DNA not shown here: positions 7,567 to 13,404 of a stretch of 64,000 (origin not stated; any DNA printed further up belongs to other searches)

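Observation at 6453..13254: Signal-peptide-bearing fused TcB/TcC-type RHS protein with a non-enzymatic-looking glycine-zipper payload and a membrane immunity candidate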

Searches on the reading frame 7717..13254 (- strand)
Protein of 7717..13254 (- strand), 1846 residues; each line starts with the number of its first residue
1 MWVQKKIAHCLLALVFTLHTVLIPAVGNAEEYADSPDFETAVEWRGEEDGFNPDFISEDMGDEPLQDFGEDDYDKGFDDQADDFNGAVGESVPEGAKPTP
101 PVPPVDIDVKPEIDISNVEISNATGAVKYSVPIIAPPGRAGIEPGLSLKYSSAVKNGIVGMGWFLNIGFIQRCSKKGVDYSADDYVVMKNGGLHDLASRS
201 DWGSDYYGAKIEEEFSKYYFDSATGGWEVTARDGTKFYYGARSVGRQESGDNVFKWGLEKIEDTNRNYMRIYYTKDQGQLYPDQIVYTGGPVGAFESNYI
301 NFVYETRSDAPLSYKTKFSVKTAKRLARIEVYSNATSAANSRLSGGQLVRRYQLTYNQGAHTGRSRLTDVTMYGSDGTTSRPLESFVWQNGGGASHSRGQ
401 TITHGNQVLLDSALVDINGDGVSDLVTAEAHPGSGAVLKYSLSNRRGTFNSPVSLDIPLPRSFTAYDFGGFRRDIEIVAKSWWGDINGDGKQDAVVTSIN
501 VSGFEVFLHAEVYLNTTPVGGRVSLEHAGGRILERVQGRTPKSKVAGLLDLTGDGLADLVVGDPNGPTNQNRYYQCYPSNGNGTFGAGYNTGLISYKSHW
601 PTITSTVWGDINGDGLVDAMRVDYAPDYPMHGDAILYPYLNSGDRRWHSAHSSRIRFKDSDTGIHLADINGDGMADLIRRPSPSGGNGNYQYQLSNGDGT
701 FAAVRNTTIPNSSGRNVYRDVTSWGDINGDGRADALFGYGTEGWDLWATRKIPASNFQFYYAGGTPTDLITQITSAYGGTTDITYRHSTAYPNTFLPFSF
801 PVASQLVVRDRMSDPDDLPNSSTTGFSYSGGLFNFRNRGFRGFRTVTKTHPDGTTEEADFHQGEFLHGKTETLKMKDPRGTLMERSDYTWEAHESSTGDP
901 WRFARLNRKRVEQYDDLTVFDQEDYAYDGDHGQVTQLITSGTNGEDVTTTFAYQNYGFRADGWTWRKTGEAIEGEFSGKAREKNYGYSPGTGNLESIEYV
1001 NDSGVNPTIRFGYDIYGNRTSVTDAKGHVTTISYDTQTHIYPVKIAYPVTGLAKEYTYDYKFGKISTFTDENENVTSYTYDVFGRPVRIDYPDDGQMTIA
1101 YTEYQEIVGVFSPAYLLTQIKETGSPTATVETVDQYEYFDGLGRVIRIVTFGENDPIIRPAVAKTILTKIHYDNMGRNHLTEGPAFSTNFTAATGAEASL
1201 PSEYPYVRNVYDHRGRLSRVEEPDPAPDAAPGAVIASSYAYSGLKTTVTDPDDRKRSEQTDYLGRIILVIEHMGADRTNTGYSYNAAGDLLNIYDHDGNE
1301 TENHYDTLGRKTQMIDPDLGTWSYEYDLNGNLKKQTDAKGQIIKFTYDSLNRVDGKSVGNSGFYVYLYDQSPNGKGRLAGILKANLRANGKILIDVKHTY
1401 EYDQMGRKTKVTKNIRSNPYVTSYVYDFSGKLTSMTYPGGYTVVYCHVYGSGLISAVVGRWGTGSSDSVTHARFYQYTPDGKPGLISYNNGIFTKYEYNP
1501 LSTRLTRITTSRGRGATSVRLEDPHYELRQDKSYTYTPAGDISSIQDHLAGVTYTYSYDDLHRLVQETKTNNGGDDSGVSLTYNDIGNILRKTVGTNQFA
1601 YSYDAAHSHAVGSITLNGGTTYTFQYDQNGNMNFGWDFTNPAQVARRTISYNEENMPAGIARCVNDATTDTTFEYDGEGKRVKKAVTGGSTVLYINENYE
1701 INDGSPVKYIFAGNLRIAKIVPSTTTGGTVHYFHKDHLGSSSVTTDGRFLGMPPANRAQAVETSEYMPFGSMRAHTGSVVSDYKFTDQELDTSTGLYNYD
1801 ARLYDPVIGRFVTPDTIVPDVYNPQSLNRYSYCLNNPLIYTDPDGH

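Call 64: find_related_loci(query=window:7717-13254:-, collection=genome_contigs, flank=10000)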
Query window:7717-13254:- (1846 aa) in genome_contigs; peptide patterns used: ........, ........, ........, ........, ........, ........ (x = any residue, [..] = any of these).
7 stretches matched a pattern, but none encodes a relative of the query by tblastn (E <= 1e-3).
